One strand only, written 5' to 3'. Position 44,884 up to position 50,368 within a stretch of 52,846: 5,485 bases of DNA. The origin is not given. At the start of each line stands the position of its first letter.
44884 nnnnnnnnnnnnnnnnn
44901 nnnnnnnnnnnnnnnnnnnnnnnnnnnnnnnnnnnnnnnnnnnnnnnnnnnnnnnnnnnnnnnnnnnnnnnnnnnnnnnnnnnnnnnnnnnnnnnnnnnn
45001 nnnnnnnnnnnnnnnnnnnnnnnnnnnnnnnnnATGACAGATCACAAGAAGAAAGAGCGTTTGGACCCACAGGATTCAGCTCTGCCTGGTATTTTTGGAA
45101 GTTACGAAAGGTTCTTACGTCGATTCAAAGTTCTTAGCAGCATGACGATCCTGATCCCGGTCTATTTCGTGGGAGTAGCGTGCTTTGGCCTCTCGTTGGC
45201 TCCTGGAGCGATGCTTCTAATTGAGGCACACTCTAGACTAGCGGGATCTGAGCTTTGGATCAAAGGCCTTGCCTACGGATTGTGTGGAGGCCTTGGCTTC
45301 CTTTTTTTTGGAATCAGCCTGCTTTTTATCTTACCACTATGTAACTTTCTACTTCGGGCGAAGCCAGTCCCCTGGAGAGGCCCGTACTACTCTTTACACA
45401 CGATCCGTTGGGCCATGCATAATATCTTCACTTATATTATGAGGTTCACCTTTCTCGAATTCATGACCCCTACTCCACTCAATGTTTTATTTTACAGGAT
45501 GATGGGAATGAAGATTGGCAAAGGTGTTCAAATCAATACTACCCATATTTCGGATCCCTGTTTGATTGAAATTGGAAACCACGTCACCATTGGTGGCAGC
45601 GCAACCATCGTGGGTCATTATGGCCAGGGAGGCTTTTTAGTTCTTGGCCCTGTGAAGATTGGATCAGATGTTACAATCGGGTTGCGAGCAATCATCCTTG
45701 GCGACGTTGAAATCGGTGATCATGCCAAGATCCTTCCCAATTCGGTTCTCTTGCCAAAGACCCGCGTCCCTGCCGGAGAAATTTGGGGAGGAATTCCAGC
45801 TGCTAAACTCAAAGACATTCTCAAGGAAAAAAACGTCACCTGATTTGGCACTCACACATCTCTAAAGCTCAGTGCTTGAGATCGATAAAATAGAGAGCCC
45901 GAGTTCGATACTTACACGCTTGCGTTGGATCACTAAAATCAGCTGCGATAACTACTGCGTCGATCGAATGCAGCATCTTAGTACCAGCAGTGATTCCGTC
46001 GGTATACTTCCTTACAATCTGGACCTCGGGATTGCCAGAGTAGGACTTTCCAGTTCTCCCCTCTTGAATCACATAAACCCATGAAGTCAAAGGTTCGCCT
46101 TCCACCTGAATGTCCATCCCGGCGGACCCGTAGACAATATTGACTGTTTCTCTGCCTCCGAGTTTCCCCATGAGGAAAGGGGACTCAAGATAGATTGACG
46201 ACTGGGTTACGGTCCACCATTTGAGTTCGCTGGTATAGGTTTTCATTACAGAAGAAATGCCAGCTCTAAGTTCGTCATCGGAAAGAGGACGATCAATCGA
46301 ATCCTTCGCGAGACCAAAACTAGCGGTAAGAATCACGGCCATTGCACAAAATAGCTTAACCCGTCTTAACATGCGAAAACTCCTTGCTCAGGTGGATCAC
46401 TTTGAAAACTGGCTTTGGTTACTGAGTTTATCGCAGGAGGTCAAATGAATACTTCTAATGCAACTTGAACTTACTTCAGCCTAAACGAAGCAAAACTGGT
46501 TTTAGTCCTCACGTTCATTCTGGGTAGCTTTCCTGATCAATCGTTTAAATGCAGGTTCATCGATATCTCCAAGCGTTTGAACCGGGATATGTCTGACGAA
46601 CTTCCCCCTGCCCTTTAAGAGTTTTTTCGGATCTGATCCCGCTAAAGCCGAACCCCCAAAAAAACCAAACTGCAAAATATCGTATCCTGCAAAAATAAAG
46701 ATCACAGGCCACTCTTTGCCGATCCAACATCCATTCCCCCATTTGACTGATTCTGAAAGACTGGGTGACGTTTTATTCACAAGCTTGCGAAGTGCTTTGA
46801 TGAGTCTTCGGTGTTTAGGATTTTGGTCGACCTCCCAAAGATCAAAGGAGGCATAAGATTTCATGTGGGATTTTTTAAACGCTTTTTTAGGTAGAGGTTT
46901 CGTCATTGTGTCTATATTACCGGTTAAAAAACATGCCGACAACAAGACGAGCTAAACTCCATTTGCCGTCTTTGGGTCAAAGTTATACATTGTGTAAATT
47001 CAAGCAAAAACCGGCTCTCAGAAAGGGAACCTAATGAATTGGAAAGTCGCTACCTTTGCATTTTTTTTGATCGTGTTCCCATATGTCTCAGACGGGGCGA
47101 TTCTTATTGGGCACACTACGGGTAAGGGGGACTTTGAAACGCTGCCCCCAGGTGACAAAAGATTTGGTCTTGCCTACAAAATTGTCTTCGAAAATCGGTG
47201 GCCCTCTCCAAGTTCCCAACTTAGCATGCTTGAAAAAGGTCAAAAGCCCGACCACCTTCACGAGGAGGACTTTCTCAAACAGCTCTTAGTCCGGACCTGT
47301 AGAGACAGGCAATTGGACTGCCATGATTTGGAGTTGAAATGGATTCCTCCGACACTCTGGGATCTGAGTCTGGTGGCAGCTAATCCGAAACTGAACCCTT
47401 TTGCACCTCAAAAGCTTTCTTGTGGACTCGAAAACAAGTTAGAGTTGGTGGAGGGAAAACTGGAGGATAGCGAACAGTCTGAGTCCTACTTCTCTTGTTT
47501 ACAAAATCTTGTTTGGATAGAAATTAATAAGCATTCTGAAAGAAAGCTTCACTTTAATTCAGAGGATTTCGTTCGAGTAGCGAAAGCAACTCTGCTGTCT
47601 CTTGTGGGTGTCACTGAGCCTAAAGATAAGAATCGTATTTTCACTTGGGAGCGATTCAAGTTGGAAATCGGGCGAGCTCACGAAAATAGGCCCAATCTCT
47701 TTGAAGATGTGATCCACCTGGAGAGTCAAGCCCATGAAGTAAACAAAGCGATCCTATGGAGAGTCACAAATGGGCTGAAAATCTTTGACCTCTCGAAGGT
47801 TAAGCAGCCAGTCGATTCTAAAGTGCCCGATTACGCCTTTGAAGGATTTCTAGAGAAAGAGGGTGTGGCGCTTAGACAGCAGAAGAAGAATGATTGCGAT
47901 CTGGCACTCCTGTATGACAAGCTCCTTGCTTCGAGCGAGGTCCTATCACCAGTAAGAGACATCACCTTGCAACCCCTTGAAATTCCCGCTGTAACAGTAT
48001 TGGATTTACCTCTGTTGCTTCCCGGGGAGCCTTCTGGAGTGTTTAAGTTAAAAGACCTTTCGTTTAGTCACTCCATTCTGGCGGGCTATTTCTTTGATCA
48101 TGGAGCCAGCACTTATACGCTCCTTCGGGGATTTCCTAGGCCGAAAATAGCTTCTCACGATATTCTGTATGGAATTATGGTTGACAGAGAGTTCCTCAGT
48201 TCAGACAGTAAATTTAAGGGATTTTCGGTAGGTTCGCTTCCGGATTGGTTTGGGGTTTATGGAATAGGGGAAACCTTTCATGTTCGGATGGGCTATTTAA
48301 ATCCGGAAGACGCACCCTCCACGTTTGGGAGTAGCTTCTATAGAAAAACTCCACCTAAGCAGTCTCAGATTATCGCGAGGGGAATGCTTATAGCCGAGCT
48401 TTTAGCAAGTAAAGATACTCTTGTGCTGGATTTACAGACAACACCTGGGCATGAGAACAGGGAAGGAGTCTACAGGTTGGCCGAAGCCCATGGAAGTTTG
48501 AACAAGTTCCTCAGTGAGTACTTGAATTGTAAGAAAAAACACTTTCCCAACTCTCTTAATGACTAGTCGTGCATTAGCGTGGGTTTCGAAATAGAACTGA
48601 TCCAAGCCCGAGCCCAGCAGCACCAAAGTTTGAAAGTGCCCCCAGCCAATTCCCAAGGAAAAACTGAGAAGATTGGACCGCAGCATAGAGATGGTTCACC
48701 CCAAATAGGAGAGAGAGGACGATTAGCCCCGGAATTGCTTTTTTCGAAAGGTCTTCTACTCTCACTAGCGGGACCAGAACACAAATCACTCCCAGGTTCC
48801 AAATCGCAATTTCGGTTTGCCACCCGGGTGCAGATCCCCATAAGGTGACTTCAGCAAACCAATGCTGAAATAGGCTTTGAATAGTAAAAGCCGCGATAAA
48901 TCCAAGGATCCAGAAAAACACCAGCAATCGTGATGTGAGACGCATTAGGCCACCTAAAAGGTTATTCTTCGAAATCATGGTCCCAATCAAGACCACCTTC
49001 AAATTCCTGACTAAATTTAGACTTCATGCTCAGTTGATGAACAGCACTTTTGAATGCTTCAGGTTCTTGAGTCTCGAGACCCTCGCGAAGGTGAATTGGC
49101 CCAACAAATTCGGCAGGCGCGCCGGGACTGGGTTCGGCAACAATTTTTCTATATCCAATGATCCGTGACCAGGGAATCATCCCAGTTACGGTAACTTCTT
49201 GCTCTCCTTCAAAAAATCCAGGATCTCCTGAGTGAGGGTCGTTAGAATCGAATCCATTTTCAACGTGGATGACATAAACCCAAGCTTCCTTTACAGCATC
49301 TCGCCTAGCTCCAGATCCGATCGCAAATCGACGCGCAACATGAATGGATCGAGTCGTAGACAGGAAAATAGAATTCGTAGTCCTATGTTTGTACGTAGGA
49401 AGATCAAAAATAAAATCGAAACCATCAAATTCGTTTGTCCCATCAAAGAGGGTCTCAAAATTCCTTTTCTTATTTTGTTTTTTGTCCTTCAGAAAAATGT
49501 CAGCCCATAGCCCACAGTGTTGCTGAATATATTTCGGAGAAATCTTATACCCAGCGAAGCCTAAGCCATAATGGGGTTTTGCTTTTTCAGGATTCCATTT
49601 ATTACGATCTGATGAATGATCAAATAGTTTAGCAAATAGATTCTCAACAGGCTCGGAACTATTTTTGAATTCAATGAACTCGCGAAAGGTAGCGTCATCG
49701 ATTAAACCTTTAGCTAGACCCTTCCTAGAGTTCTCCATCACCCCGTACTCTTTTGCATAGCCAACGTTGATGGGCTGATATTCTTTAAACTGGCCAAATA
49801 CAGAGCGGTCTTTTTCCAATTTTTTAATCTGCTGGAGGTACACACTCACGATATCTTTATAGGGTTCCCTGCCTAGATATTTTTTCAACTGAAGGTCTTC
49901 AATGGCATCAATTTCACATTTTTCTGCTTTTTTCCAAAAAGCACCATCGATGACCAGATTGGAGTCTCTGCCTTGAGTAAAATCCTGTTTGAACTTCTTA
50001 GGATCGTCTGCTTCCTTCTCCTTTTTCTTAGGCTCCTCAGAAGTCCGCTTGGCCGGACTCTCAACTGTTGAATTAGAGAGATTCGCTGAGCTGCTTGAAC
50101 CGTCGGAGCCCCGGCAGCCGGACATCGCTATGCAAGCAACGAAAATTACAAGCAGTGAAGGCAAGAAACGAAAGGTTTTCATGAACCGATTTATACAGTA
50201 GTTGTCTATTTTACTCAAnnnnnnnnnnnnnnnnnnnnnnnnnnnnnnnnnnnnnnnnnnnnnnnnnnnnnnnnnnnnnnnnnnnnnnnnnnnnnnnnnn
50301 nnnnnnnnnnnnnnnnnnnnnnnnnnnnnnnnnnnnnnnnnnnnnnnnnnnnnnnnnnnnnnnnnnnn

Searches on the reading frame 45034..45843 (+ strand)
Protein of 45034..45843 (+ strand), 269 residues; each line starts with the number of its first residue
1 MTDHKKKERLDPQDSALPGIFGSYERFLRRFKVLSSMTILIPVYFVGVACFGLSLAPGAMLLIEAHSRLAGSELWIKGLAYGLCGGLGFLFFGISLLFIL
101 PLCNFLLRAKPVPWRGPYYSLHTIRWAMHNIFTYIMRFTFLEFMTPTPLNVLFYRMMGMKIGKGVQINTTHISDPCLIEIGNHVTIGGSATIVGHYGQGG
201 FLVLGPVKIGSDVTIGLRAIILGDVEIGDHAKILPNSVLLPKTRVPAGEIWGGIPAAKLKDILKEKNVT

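Call 12: search_protein_families(library=pfam, proteins=[window:45034-45843:+], max_evalue=0.001)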
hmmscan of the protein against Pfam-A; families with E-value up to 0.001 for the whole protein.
window:45034-45843:+ (269 aa): 3 families
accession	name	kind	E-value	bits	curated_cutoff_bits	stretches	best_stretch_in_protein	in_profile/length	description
PF00132.30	Hexapep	-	2.6e-10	40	27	1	207-239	2-34/36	Bacterial transferase hexapeptide (six repeats)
PF14602.12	Hexapep_2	-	5.3e-06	26.5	27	0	206-236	1-29/34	Hexapeptide repeat of succinyl-transferase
PF21711.3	DCTN5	-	0.00054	20.1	40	0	203-256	98-151/182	Dynactin subunit 5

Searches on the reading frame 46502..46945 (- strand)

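Call 3: search_protein_families(library=pfam, proteins=[window:46502-46945:-], max_evalue=1)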
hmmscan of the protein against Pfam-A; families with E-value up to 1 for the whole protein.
window:46502-46945:- (147 aa): 2 families
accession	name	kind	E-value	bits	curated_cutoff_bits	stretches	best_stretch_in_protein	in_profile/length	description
PF08818.16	DUF1801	-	1.4e-12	48.3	27.2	1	46-140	2-84/85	Domain of unknown function (DU1801)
PF18899.5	DUF5655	-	0.088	13.3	24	1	44-142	11-107/109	Domain of unknown function (DUF5655)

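Call 67: search_protein_families(library=padloc, proteins=[window:46502-46945:-], max_evalue=0.01)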
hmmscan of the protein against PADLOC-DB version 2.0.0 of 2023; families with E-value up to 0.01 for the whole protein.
window:46502-46945:- (147 aa): 0 families

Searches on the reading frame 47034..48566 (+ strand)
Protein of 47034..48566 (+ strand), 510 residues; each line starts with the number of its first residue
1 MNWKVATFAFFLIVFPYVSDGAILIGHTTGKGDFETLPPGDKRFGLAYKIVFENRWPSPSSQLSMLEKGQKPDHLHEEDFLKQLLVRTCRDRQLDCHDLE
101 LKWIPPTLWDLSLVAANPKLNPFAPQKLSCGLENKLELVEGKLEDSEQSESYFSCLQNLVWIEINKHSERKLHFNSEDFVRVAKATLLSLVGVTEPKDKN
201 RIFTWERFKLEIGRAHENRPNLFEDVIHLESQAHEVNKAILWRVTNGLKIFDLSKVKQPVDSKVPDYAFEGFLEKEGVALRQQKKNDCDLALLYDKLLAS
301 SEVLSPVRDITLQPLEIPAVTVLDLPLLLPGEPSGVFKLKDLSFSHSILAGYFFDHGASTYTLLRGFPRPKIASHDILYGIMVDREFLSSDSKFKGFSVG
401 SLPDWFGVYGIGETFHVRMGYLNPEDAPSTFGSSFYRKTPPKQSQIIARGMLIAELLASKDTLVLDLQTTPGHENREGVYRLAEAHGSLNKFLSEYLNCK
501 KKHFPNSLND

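Call 3: search_protein_families(library=pfam, proteins=[window:47034-48566:+], max_evalue=1)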
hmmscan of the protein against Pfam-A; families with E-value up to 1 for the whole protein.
window:47034-48566:+ (510 aa): 0 families

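Call 4: search_protein_families(library=ncbifam, proteins=[window:47034-48566:+], max_evalue=1)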
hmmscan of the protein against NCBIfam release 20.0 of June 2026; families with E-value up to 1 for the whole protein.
window:47034-48566:+ (510 aa): 0 families

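Call 67: search_protein_families(library=padloc, proteins=[window:47034-48566:+], max_evalue=0.01)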
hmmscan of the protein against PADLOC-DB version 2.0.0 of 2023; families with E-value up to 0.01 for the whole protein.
window:47034-48566:+ (510 aa): 0 families

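Call 68: search_protein_families(library=phrogs, proteins=[window:47034-48566:+], max_evalue=0.01)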
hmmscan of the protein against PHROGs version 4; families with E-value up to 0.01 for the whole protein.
window:47034-48566:+ (510 aa): 0 families

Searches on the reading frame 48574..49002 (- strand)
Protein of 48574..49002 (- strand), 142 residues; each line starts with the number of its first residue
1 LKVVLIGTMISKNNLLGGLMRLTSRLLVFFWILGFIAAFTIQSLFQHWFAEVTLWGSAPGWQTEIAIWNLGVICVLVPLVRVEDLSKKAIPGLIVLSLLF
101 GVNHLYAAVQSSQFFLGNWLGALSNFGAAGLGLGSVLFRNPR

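Call 3: search_protein_families(library=pfam, proteins=[window:48574-49002:-], max_evalue=1)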
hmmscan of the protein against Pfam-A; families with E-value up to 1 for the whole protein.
window:48574-49002:- (142 aa): 2 families
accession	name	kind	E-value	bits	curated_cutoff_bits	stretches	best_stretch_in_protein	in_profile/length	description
PF13564.11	DoxX_2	-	0.13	12.9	26.3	1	24-105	4-82/103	DoxX-like family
PF07428.16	Tri3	-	0.27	10.3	23.5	1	81-125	160-203/416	15-O-acetyltransferase Tri3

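Call 67: search_protein_families(library=padloc, proteins=[window:48574-49002:-], max_evalue=0.01)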
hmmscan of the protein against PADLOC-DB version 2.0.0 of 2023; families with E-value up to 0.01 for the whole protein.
window:48574-49002:- (142 aa): 0 families

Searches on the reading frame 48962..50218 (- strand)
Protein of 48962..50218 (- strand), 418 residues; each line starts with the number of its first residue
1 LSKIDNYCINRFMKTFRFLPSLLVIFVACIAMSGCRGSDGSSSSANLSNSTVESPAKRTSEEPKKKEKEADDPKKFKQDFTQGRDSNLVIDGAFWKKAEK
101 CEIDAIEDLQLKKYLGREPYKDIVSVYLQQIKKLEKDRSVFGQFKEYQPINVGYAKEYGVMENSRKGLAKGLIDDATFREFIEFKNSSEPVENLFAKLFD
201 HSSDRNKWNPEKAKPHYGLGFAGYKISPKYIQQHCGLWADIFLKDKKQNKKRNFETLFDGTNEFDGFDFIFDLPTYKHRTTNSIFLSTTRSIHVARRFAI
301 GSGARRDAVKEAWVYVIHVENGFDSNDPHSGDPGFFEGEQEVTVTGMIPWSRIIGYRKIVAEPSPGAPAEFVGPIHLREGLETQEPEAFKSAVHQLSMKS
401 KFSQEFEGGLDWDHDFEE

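Call 3: search_protein_families(library=pfam, proteins=[window:48962-50218:-], max_evalue=1)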
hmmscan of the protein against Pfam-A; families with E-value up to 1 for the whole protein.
window:48962-50218:- (418 aa): 2 families
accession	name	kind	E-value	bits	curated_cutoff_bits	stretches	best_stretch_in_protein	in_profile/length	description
PF22596.2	Scabin-like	-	7.6e-05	23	27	1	271-359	31-115/130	Scabin-like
PF20193.3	DUF6556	-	0.15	12.7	28.1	1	12-71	28-89/113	Family of unknown function (DUF6556)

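Call 4: search_protein_families(library=ncbifam, proteins=[window:48962-50218:-], max_evalue=1)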
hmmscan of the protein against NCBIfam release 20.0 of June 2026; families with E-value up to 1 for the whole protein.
window:48962-50218:- (418 aa): 0 families

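Call 66: search_solved_structures(query=window:48962-50218:-, max_evalue=1, show_alignments=2)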
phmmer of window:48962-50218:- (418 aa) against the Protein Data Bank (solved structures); distinct sequences matched with E-value up to 1: 0.

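Call 67: search_protein_families(library=padloc, proteins=[window:48962-50218:-], max_evalue=0.01)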
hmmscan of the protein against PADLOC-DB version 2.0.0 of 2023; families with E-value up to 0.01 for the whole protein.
window:48962-50218:- (418 aa): 0 families

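Call 68: search_protein_families(library=phrogs, proteins=[window:48962-50218:-], max_evalue=0.01)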
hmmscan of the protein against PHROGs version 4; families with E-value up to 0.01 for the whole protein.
window:48962-50218:- (418 aa): 1 family
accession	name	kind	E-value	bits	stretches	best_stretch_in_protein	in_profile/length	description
phrog_3727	-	unknown function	0.0051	17.6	1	19-85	6-72/209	-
